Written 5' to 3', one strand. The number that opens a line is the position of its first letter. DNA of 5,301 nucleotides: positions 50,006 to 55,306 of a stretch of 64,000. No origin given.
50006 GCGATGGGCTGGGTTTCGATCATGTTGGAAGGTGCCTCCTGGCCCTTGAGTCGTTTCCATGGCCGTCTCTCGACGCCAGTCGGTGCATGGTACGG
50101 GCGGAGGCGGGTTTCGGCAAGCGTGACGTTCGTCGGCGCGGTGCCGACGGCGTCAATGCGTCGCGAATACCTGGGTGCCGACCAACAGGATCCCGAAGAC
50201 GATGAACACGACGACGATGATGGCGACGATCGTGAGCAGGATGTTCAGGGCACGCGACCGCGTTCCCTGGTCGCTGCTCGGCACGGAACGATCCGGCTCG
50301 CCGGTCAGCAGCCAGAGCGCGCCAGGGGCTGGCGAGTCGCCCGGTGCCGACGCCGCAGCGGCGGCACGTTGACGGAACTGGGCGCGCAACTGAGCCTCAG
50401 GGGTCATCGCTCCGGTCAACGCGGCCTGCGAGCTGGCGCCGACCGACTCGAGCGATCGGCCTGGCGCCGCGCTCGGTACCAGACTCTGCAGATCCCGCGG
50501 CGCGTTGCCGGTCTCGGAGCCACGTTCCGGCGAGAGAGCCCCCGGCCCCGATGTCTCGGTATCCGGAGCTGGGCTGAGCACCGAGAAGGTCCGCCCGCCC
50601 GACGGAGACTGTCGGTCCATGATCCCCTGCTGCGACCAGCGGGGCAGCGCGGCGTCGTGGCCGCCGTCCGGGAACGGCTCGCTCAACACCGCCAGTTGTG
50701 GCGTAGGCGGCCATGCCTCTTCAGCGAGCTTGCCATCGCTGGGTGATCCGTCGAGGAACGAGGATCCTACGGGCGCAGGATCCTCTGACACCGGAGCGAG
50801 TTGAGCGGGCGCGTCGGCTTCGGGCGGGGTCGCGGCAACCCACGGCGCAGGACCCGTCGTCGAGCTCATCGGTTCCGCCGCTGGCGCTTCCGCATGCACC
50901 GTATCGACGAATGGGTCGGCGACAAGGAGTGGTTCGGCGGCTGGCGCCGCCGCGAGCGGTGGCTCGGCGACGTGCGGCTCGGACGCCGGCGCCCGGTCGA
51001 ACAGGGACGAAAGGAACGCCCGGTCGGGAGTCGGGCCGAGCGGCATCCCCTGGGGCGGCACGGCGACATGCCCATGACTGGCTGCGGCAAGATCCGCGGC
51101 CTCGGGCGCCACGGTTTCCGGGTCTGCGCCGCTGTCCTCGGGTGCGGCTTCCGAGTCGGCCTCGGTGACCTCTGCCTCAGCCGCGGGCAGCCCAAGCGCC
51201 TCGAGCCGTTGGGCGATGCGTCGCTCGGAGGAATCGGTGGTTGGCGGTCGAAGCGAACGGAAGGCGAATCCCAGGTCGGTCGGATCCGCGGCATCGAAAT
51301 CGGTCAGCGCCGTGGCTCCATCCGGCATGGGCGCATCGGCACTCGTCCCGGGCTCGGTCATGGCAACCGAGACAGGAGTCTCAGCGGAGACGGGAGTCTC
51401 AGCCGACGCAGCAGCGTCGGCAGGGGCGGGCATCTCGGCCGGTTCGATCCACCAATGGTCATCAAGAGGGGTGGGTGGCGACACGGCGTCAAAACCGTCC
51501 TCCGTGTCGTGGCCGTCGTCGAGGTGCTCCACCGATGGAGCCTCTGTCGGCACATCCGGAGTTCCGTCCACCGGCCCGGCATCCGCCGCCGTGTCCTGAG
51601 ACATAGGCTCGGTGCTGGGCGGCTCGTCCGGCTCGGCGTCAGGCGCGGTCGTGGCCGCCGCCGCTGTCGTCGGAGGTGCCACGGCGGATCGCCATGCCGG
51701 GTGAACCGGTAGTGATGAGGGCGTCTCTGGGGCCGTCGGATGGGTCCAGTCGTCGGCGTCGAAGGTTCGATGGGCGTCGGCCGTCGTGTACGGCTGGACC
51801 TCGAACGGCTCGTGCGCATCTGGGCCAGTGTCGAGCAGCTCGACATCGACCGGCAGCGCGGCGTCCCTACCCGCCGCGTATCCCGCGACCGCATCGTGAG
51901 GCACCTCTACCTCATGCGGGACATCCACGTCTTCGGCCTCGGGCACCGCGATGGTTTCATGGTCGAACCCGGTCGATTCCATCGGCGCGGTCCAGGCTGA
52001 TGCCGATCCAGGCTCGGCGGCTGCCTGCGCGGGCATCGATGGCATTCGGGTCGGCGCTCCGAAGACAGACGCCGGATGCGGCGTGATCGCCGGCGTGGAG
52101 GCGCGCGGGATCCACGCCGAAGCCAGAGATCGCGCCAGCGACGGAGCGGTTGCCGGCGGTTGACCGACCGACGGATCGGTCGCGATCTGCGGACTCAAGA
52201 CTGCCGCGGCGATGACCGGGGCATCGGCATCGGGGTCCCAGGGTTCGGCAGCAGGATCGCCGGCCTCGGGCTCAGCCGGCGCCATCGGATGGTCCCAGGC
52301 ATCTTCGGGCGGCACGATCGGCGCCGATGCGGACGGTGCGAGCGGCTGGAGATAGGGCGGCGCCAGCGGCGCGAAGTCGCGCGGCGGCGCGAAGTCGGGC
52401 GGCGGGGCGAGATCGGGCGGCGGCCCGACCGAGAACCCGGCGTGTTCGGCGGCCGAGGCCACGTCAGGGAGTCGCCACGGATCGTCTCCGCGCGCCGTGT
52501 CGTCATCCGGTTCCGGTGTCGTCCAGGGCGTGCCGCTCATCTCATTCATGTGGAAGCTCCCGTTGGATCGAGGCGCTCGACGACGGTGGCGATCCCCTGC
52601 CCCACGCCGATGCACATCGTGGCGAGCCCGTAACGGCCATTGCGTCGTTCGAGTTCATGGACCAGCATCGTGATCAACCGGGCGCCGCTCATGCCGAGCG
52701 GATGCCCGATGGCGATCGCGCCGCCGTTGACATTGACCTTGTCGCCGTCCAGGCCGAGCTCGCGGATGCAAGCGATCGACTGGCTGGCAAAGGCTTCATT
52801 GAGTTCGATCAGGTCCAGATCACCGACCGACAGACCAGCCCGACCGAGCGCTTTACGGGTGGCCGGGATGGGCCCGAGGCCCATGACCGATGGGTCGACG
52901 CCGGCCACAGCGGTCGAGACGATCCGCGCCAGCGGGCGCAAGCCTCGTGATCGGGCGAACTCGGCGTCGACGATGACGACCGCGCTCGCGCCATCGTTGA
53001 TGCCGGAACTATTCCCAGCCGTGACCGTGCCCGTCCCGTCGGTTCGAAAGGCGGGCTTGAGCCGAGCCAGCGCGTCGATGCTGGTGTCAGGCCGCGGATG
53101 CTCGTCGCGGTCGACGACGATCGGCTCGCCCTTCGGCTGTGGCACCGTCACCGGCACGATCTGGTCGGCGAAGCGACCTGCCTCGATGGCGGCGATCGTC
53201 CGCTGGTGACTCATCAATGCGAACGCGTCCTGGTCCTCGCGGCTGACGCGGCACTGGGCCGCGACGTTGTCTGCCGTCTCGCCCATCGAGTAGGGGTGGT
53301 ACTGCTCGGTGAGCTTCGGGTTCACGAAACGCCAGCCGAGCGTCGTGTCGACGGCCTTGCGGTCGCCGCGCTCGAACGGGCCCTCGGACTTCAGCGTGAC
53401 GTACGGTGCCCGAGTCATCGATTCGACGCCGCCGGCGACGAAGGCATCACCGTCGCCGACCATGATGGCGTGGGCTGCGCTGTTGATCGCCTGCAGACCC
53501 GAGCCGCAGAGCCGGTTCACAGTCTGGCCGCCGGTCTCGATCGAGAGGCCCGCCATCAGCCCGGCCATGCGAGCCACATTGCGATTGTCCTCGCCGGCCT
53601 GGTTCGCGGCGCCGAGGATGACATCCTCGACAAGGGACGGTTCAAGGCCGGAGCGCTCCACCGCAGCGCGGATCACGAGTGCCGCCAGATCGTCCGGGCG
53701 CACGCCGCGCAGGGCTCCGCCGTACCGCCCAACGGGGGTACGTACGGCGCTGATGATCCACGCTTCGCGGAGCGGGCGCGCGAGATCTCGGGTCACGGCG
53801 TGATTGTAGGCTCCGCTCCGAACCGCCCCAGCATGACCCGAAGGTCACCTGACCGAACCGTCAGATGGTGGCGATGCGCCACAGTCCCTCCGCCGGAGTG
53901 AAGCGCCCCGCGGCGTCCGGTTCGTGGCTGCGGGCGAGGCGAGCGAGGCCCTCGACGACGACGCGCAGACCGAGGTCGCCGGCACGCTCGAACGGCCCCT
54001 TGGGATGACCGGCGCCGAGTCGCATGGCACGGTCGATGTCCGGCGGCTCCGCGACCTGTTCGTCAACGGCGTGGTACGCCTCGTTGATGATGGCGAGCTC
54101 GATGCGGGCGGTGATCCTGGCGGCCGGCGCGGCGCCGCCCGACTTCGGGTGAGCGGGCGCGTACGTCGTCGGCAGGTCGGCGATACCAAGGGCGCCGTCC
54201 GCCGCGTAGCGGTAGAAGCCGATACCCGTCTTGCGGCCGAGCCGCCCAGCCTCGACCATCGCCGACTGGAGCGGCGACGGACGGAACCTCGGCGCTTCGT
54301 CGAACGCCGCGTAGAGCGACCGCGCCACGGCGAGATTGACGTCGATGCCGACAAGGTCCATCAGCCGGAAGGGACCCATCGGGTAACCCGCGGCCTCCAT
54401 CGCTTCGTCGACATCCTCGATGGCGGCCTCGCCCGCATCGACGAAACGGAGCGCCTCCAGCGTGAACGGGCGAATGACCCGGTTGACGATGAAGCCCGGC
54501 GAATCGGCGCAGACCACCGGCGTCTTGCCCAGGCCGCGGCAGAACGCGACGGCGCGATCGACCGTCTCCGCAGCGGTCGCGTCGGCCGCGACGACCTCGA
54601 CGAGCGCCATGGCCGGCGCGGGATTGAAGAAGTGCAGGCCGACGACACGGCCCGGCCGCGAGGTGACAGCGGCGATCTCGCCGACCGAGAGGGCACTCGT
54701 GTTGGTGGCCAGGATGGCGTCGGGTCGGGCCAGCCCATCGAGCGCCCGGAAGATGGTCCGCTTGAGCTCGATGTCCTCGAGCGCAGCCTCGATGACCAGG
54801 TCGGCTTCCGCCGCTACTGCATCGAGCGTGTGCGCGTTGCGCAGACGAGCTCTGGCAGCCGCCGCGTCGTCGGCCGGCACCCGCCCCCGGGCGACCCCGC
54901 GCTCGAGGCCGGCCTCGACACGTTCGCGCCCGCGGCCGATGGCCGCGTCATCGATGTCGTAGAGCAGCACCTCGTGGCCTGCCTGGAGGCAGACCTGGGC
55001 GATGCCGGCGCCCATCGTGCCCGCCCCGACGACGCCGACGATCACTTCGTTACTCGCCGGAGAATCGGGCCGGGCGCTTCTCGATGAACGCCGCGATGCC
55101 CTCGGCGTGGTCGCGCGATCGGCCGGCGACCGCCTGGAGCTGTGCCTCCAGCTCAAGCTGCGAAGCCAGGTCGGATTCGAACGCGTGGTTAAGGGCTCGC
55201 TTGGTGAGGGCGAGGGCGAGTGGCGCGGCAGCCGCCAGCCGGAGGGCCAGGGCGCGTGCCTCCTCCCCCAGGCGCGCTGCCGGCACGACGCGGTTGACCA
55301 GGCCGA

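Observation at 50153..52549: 800-aa acidic, Pro/Ala-rich intrinsically disordered protein with a C-terminal membrane anchor, translationally coupled to a thiolase and followed by an Fe-S insertion protein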

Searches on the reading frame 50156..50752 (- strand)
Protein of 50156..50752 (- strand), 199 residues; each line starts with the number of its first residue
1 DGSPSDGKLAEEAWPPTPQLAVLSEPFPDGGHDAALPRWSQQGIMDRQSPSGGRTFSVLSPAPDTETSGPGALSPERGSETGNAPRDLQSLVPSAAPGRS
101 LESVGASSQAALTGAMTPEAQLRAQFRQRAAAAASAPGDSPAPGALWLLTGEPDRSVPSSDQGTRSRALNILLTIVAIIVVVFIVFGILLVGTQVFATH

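Call 57: find_homologous_proteins(query=window:50156-50752:-, max_evalue=0.001)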
Query window:50156-50752:- (199 aa): 1 proteins with E <= 0.001 among 1668 candidates.
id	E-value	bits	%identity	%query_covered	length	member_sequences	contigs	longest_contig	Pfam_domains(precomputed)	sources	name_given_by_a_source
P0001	6.4e-89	315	100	78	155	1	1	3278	-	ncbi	-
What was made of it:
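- Tried and rejected: A search with the C-terminal 199 aa found only a fragment of the protein itself (call 57).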

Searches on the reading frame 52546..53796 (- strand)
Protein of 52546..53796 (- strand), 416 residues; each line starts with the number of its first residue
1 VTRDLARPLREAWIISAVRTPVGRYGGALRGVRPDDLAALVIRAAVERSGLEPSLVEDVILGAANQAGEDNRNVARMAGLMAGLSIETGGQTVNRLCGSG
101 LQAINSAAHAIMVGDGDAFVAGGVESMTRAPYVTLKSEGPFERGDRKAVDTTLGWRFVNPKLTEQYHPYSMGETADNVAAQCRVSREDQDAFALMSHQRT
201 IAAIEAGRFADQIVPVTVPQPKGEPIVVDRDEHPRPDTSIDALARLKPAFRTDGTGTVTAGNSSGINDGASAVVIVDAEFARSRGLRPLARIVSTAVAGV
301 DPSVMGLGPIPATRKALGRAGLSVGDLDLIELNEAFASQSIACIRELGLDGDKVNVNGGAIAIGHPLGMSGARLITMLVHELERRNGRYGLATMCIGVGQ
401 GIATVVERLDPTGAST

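Call 4: search_protein_families(library=pfam, proteins=[window:52546-53796:-], max_evalue=0.01)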
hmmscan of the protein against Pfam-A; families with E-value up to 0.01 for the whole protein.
window:52546-53796:- (416 aa): 4 families
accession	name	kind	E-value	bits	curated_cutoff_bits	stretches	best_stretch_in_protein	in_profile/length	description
PF00108.29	Thiolase_N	-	1.7e-82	277.2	26.4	1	13-278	2-259/260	Thiolase, N-terminal domain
PF02803.24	Thiolase_C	-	2.6e-51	172.8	27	1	287-408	2-123/123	Thiolase, C-terminal domain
PF22691.2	Thiolase_C_1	-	4.9e-05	23.5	28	0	312-349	23-60/144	Thiolase C-terminal domain-like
PF00109.32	ketoacyl-synt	-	0.00052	20.1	20.8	1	93-130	170-208/252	Beta-ketoacyl synthase, N-terminal domain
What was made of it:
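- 52546..53796 (-): Thiolase gene, last enzyme gene of the upstream operon (context). PF00108 and PF02803, E 1.7e-82 and 2.6e-51 (call 4).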

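Call 7: find_encoding_contigs(protein=window:52546-53796:-, flank=8000, max_places=6)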
Protein window:52546-53796:- (416 aa): 6 contigs read that carry it; 2 places shown.
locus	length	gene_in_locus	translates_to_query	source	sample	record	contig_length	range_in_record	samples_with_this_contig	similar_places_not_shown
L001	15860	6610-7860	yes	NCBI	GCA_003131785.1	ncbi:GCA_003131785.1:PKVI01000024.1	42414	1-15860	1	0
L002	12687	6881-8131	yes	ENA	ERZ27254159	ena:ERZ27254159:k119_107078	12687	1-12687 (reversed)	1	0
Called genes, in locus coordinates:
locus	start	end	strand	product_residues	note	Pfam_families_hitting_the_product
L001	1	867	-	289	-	?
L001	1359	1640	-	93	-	-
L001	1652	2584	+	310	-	PF00561:Abhydrolase_1, PF12146:Hydrolase_4, PF12697:Abhydrolase_6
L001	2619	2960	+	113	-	PF07110:EthD (faint)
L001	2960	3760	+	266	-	PF00378:ECH_1, PF16113:ECH_2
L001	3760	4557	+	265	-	PF00378:ECH_1, PF16113:ECH_2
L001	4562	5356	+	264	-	PF00378:ECH_1, PF16113:ECH_2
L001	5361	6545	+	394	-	PF02737:3HCDH_N, PF00725:3HCDH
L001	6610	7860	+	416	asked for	PF00108:Thiolase_N, PF02803:Thiolase_C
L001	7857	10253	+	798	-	-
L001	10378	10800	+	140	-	PF01521:Fe-S_biosyn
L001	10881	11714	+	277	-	-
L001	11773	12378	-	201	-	PF00174:Oxidored_molyb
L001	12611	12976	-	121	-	PF22480:DUF6984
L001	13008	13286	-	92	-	-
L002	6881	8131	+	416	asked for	PF00108:Thiolase_N, PF02803:Thiolase_C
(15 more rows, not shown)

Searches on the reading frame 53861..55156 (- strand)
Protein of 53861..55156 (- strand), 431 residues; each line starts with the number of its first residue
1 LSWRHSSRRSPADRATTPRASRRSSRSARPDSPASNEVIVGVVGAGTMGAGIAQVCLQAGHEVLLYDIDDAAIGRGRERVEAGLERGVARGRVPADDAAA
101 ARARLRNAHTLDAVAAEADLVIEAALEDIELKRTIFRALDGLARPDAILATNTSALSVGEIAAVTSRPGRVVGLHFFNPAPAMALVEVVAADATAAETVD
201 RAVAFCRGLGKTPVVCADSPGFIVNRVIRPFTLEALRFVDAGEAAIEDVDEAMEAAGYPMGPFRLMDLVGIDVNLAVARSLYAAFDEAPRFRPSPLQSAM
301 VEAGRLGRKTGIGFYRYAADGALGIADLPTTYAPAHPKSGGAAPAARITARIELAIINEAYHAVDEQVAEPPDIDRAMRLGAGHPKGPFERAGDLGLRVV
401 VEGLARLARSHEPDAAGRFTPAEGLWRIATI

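Call 4: search_protein_families(library=pfam, proteins=[window:53861-55156:-], max_evalue=0.01)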
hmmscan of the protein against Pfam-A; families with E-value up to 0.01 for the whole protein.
window:53861-55156:- (431 aa): 3 families
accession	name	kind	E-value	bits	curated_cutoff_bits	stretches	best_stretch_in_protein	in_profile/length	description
PF02737.24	3HCDH_N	-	3.7e-63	213.1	22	1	40-218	2-179/180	3-hydroxyacyl-CoA dehydrogenase, NAD binding domain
PF00725.27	3HCDH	-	7.1e-48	161.5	22.1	2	221-317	1-97/97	3-hydroxyacyl-CoA dehydrogenase, C-terminal domain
PF03446.21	NAD_binding_2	-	1.9e-05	25.2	21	1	40-148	2-89/161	NAD binding domain of 6-phosphogluconate dehydrogenase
